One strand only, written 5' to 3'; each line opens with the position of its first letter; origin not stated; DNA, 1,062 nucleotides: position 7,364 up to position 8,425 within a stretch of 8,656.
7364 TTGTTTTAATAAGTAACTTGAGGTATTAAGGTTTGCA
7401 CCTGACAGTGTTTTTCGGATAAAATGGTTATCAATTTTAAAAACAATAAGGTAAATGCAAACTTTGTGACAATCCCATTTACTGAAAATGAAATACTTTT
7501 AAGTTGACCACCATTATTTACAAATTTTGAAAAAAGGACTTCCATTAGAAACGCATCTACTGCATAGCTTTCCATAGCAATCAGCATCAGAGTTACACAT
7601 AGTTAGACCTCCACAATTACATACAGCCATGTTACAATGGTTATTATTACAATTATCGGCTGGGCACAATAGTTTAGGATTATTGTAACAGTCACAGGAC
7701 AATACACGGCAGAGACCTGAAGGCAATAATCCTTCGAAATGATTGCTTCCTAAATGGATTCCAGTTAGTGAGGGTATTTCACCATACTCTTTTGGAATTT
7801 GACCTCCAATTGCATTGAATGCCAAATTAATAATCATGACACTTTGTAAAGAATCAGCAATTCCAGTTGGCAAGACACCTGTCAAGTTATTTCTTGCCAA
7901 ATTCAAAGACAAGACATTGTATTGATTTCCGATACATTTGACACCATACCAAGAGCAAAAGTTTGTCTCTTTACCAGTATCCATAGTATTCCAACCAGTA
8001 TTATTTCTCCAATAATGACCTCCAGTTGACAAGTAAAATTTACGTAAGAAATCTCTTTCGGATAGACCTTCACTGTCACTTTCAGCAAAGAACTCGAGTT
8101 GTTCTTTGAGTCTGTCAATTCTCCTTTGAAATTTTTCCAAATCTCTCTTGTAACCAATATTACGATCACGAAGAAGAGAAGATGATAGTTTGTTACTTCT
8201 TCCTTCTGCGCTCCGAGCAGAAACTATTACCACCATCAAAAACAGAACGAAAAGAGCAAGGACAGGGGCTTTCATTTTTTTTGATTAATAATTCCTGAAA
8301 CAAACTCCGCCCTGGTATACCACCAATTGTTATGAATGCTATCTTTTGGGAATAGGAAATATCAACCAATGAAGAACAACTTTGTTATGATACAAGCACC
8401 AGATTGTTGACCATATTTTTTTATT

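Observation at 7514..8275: A plant-type (PGIP-like) secreted LRR protein with a cysteine-rich tail in a genome whose introns and spacing look fungal or protist-like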

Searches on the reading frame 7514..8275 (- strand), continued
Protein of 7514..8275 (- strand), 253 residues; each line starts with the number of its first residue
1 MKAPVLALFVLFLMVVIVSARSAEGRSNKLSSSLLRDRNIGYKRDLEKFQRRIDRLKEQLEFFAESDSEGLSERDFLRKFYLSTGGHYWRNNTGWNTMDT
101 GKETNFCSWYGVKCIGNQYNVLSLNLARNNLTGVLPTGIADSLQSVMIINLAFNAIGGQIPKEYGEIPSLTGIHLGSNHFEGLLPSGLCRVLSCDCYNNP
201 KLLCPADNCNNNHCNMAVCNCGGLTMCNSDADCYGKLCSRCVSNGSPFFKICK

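Call 17: list_cluster_members(proteins=[P0003, P0004, P0005, P0006, P0007, P0008, P0009, P0036, P0118, P0147])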
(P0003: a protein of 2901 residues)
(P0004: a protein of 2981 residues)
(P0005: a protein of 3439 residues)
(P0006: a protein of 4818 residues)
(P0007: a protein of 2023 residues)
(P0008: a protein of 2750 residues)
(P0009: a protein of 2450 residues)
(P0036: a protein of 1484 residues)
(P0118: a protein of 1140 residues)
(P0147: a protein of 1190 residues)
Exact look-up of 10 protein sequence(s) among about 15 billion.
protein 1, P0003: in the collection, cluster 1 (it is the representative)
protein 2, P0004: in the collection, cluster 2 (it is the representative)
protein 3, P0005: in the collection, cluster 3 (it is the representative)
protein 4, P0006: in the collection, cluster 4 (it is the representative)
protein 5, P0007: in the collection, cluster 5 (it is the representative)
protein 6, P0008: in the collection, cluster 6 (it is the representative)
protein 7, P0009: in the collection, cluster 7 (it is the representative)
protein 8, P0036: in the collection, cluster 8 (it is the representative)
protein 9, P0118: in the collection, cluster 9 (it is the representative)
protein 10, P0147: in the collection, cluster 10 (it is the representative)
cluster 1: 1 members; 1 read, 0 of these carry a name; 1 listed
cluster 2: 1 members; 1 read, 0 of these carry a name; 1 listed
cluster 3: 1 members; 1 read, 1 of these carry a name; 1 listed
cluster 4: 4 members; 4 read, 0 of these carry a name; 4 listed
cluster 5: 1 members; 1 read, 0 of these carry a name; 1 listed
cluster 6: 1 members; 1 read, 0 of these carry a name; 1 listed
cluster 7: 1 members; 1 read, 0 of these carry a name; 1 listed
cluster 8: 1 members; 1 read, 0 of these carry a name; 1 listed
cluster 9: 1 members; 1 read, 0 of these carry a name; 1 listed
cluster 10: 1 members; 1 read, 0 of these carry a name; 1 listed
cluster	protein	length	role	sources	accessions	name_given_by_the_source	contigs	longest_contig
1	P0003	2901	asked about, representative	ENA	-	-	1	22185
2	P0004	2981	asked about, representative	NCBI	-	-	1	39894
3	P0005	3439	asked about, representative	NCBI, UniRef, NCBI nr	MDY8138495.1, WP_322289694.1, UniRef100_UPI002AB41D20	hypothetical protein [Aquimarina sp. 2201CG5-10] | leucine-rich repeat domain-containing protein n=1 Tax=Aquimarina callyspongiae ...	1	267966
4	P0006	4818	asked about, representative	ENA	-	-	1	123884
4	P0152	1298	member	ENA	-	-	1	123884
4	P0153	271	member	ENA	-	-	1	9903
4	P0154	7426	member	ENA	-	-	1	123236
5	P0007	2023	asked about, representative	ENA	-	-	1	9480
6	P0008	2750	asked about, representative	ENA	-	-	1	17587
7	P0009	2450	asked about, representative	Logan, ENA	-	-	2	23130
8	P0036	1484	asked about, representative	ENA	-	-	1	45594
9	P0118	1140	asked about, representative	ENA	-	-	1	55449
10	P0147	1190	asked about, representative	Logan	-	-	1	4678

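Call 24: list_cluster_members(proteins=[P0021, P0111, P0149, P0112, P0086, P0061, P0065, P0101, P0085, P0062])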
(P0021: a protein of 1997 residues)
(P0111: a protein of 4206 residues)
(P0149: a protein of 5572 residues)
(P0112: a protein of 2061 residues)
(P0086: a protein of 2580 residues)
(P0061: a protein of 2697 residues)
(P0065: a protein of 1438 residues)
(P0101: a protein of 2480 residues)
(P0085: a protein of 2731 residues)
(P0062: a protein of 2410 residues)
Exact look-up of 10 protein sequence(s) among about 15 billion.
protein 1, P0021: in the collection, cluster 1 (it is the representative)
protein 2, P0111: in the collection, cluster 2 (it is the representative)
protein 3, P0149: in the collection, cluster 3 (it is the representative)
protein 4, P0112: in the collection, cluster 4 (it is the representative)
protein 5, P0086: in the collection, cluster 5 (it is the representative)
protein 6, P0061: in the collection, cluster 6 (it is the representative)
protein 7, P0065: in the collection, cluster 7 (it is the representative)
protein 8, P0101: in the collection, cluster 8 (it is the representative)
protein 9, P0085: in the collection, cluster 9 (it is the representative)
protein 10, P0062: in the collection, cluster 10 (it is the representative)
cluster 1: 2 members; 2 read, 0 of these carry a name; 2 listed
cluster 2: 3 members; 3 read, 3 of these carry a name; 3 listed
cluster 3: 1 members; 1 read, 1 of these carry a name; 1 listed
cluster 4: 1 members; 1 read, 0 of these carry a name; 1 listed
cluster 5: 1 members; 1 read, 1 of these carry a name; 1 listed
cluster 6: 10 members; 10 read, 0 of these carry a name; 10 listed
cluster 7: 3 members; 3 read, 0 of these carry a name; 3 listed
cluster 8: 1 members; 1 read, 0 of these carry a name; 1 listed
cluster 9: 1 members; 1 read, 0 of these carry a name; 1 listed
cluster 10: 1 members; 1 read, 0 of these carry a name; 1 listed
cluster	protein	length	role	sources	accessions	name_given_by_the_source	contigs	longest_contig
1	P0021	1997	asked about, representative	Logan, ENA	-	-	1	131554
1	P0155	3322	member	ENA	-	-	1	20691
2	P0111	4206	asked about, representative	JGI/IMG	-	Leucine-rich repeat (LRR) protein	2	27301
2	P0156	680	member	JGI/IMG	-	hypothetical protein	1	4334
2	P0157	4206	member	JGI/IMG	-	Leucine-rich repeat (LRR) protein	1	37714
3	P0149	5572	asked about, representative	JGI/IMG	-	RHS repeat-associated protein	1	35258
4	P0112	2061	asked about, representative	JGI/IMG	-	-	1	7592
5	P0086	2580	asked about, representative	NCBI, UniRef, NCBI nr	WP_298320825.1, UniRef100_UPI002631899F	immunoglobulin domain-containing protein [uncultured Aquimarina sp.] | immunoglobulin domain-containing protein n=1 Tax=uncultured Aquimarina sp. TaxID=575652 ...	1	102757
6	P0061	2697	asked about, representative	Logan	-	-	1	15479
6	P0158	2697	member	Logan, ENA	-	-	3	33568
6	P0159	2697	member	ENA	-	-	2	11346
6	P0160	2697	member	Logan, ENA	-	-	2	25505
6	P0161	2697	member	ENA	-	-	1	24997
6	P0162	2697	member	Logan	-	-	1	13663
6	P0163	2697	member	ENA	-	-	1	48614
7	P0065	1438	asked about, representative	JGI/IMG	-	-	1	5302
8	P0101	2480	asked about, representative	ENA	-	-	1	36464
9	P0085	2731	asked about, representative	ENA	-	-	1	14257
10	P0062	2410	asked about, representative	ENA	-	-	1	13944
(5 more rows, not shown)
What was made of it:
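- Those that carry a name are Aquimarina or IMG LRR proteins (calls 17, 24).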

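Call 25: find_encoding_contigs(protein=P0002, flank=8000, max_places=3)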
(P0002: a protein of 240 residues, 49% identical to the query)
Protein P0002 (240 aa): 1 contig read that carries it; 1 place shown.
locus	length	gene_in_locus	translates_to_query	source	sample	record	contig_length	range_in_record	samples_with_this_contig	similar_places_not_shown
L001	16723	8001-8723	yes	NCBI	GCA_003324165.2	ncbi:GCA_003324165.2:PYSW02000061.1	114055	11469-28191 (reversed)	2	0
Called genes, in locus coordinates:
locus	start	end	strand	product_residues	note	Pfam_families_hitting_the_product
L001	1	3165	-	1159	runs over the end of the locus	PF00172:Zn_clus (weak)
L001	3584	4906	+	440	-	-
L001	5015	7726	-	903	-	-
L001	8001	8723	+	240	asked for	-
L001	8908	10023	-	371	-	PF13475:DUF4116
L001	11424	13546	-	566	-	PF01602:Adaptin_N (faint), PF00514:Arm, PF24768:ARM_ARMC5, PF25598:ARM_PUB (weak), PF13513:HEAT_EZ (weak), PF00514:Arm (weak), PF24768:ARM_ARMC5 (weak), PF00514:Arm, +4 more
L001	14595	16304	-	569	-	-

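Call 38: predict_structure(alignment_id=A3)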
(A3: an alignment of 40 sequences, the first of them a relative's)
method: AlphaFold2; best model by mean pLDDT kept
length: 253 residues; sequences in the alignment: 40
mean_pLDDT: 80.6   pTM: 0.62
mean pLDDT of the five models: 80.6, 80.2, 78.1, 77.5, 75.9
residues with pLDDT >= 90: 110; 70-90: 76; 50-70: 53; < 50: 14
segments of 3 or more residues with pLDDT < 50: 214-224
pLDDT, mean of each block of 10 residues (from residue 1): 71 80 58 62 89 90 66 91 97 86 83 89 98 97 96 96 96 93 89 68 72 47 59 68 76 71
secondary structure, 60 per line:
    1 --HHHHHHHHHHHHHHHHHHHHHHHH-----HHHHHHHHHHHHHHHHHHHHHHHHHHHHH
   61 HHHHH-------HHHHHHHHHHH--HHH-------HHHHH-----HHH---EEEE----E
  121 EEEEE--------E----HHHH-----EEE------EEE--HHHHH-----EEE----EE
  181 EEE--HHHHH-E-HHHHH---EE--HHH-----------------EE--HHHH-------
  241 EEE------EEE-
elements in order: H3-26 H32-65 H73-83 H96-100 E112-115 E120-125 H139-142 E148-150 E157-159 H162-166 E172-174 E179-183 H186-190 H194-198 H230-233 E241-243 E250-252
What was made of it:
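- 8060..8203 (-): Poorly conserved charged helical linker, aa 25-72. AF2 predicts helix 32-65 (call 38).
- The AF2 model has pLDDT above 90 over aa 71-190 (call 38). The tail is modelled at low confidence: pLDDT 47-59 over aa 211-230 (call 38). The fold is confidently predicted (call 38).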

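Call 41: fold_search(model_id=the predicted structure, library=pdb)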
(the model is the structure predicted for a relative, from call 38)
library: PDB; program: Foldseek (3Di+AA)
matches with E <= 10: 854; with E <= 0.001: 118
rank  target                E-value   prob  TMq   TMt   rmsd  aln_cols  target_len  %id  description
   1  4z61_C                9.6e-09  1.00  0.40  0.53   4.2       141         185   21  The plant peptide hormone receptor complex (released 2016-03-02)
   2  5gr8_A                1.9e-08  1.00  0.37  0.14   6.3       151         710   24  Crystal structure of PEPR1-AtPEP1 (released 2016-12-14)
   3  6g3w_C                4.1e-08  1.00  0.38  0.51   4.6       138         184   20  Crystal structure of the BIR3 - SERK2 complex from Arabidopsis thaliana. (released 2018-04-04)
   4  8wec_E                4.7e-08  1.00  0.41  0.58   4.5       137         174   23  Crystal structure of Arabidopsis thaliana MIK2 ectodomain in complex with BAK1 ectodomain and SCOOP12 (released 2024-11-06)
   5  7odk_BBB              8.3e-08  1.00  0.39  0.17   5.4       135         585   27  Plant peptide hormone receptor H1 (released 2022-02-16)
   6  4mna                  1.0e-07  1.00  0.37  0.16   6.1       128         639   23  Crystal structure of the free FLS2 ectodomains (released 2013-12-04)
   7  7odk_AAA              1.1e-07  1.00  0.39  0.18   5.4       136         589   26  Plant peptide hormone receptor H1 (released 2022-02-16)
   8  6fg7_B                1.6e-07  1.00  0.43  0.55   4.4       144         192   23  Crystal structure of the BIR2 ectodomain from Arabidopsis thaliana. (released 2018-01-24)
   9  6fg8_A                1.6e-07  1.00  0.40  0.53   6.3       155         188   22  Crystal structure of the BIR3 - SERK1 complex from Arabidopsis thaliana. (released 2018-01-24)
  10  5xjo_A                1.8e-07  1.00  0.40  0.20   4.0       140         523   29  Plant receptor ERL1-TMM in complex with peptide EPF1 (released 2019-01-23)
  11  7ogo_DDD              1.8e-07  1.00  0.40  0.18   6.9       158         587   22  Plant peptide hormone receptor H1I1S1 (released 2022-02-16)
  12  6fg7_A                2.0e-07  1.00  0.41  0.52   4.3       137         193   24  Crystal structure of the BIR2 ectodomain from Arabidopsis thaliana. (released 2018-01-24)
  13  5gij_B                2.0e-07  1.00  0.34  0.16   7.4       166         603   22  Crystal structure of TDR-TDIF complex (released 2016-08-24)
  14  6fg8_B                2.2e-07  1.00  0.34  0.45   5.5       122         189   20  Crystal structure of the BIR3 - SERK1 complex from Arabidopsis thaliana. (released 2018-01-24)
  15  4q3i_A                2.3e-07  1.00  0.39  0.44   5.8       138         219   25  Structure of the OsSERK2 leucine rich repeat extracellular domain (released 2014-11-12)
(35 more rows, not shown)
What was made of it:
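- On Plant-specific (PS) class of leucine-rich repeats: Foldseek gives the same order (call 41).
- On Polygalacturonase-inhibiting proteins (PGIP): PGIP chains rank 45 and 49 in Foldseek with query TM-score 0.23-0.24 (call 41).
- Foldseek is led by SERK, BIR and PEPR1 ectodomains (call 41). PGIP ranks 45 and 49 in Foldseek (call 41).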

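Call 42: find_homologous_proteins(query=A3, max_evalue=0.001)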
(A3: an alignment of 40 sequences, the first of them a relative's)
Query A3 (40 sequences) (253 aa, profile of the alignment): 1300 proteins with E <= 0.001 among 6851 candidates; the best 120 are listed.
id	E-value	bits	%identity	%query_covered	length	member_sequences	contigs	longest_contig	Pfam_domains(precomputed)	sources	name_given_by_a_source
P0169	1.5e-128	445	30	49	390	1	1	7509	PF23598.2,PF00560.40,PF12799.14,PF13855.13,PF23211.1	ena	-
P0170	2.5e-121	421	27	48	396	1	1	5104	PF23598.2,PF25019.1,PF00560.40,PF12799.14,PF13855.13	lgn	-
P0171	2.9e-121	421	34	43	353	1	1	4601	PF23598.2,PF13516.13,PF24141.2,PF00560.40,PF12799.14,PF13855.13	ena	-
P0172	2.8e-118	411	30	51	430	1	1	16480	PF23598.2,PF00560.40,PF12799.14,PF13855.13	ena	-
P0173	7.6e-115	400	28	50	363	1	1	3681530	PF23598.2,PF00560.40,PF12799.14,PF13855.13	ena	-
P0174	1.3e-114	399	25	61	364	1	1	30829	PF23598.2,PF00560.40,PF12799.14,PF25013.1,PF13855.13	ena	-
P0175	1.1e-111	390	33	47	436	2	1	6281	PF23598.2,PF00560.40,PF12799.14,PF13855.13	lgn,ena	-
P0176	5.9e-111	387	34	30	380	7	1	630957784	PF23598.2,PF24141.2,PF25019.1,PF00560.40,PF08263.18,PF12799.14,PF13855.13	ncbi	ncbi:hypothetical protein VPH35_107159 [Triticum aestivum]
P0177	1.3e-110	386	30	47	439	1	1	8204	PF23598.2,PF00560.40,PF12799.14,PF13855.13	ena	-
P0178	2.0e-109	382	35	34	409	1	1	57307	PF23598.2,PF00560.40,PF12799.14,PF13855.13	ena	-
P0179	6.8e-109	381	31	49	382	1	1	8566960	PF23598.2,PF13516.13,PF00560.40,PF12799.14,PF13855.13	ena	-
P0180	2.4e-108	379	33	43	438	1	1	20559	PF23598.2,PF00560.40,PF12799.14,PF13855.13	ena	-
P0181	3.5e-106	372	37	41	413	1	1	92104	PF23598.2,PF00560.40,PF12799.14,PF13855.13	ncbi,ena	-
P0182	5.0e-104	365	31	44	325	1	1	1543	PF23598.2,PF00560.40,PF12799.14,PF13855.13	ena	-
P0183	1.4e-103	363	27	49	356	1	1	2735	PF23598.2,PF00560.40,PF12799.14,PF13855.13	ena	-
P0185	4.3e-103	362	34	49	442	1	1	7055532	PF23598.2,PF24141.2,PF00560.40,PF08263.18,PF12799.14,PF13855.13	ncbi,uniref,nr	ncbi:hypothetical protein [Spirosoma sp. KNUC1025]|uniref:hypothetical protein n=1 Tax=Spirosoma sp.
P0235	6.1e-82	292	26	47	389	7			PF23598.2,PF24141.2,PF25019.1,PF00560.40,PF08263.18,PF12799.14,PF13855.13,PF23211.1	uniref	uniref:Leucine-rich repeat-containing N-terminal plant-type domain-containing protein n=1 Tax=Aegilo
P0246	4.8e-79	283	34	32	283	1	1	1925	PF23598.2,PF00560.40,PF08263.18,PF12799.14,PF13855.13,PF23211.1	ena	-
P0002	1.4e-77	278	49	99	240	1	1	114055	-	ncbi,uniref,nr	ncbi:hypothetical protein C9374_012879 [Naegleria lovaniensis]|uniref:Leucine-rich repeat-containing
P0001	1.5e-75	272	100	100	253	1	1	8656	PF00560.40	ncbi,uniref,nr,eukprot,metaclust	ncbi:predicted protein [Naegleria gruberi]|uniref:Predicted protein n=1 Tax=Naegleria gruberi TaxID=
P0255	2.1e-75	271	33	27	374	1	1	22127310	PF23598.2,PF13516.13,PF00560.40,PF08263.18,PF12799.14,PF13855.13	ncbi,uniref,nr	ncbi:DNA damage-repair/toleration protein DRT100-like [Abrus precatorius]|uniref:DNA damage-repair/t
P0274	3.3e-71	257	39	24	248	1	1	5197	PF23598.2,PF00560.40,PF08263.18,PF12799.14,PF13855.13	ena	-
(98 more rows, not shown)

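Call 49: find_related_loci(query=A1, collection=metagenome_contigs, flank=2000)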
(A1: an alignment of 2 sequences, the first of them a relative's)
Query A1 (253 aa) in metagenome_contigs; peptide patterns used: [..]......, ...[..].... (x = any residue, [..] = any of these).
600 stretches matched a pattern, but none encodes a relative of the query by tblastn (E <= 1e-3).

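Call 65: list_cluster_members(proteins=[P0001, P0002])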
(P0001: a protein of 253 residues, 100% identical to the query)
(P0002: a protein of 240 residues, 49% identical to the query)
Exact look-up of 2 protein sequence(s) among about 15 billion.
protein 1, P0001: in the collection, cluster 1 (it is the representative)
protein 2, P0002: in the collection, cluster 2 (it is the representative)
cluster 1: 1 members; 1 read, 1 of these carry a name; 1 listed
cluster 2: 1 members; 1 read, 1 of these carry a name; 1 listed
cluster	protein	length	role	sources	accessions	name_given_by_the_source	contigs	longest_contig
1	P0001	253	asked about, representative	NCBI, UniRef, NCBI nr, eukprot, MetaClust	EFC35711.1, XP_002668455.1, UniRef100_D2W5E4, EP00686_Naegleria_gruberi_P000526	predicted protein [Naegleria gruberi] | Predicted protein n=1 Tax=Naegleria gruberi TaxID=5762 RepID=D2W5E4_NAEGR | uncharacterized protein NAEGRDRAFT_76635 [Naegleria gruberi]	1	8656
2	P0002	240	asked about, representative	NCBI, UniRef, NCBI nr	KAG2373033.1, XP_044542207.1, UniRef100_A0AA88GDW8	hypothetical protein C9374_012879 [Naegleria lovaniensis] | Leucine-rich repeat-containing N-terminal plant-type domain-containing protein n=1 ... | uncharacterized protein C9374_012879 [Naegleria lovaniensis]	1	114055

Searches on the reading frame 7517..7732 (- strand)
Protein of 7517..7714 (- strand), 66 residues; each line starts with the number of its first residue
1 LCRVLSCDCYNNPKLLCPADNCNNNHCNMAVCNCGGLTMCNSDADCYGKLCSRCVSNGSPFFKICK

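Call 10: search_protein_families(library=pfam, proteins=[window:7517-7714:-], max_evalue=10)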
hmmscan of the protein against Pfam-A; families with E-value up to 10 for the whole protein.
seq(66 aa): 0 families

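Call 21: find_homologous_proteins(query=A2, max_evalue=10)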
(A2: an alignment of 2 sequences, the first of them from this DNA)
Query A2 (2 sequences): no candidate shares three 5-residue words with the query. No homologue found.

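Call 22: search_solved_structures(query=A2, max_evalue=10, show_alignments=5)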
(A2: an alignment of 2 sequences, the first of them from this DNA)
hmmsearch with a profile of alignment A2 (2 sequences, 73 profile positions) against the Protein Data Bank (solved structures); distinct sequences matched with E-value up to 10: 0.

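Call 48: find_related_loci(query=A2, collection=metagenome_contigs, flank=2000)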
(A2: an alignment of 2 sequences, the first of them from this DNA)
Query A2 (72 aa) in metagenome_contigs; peptide patterns used: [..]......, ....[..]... (x = any residue, [..] = any of these).
335 stretches matched a pattern, but none encodes a relative of the query by tblastn (E <= 1e-3).
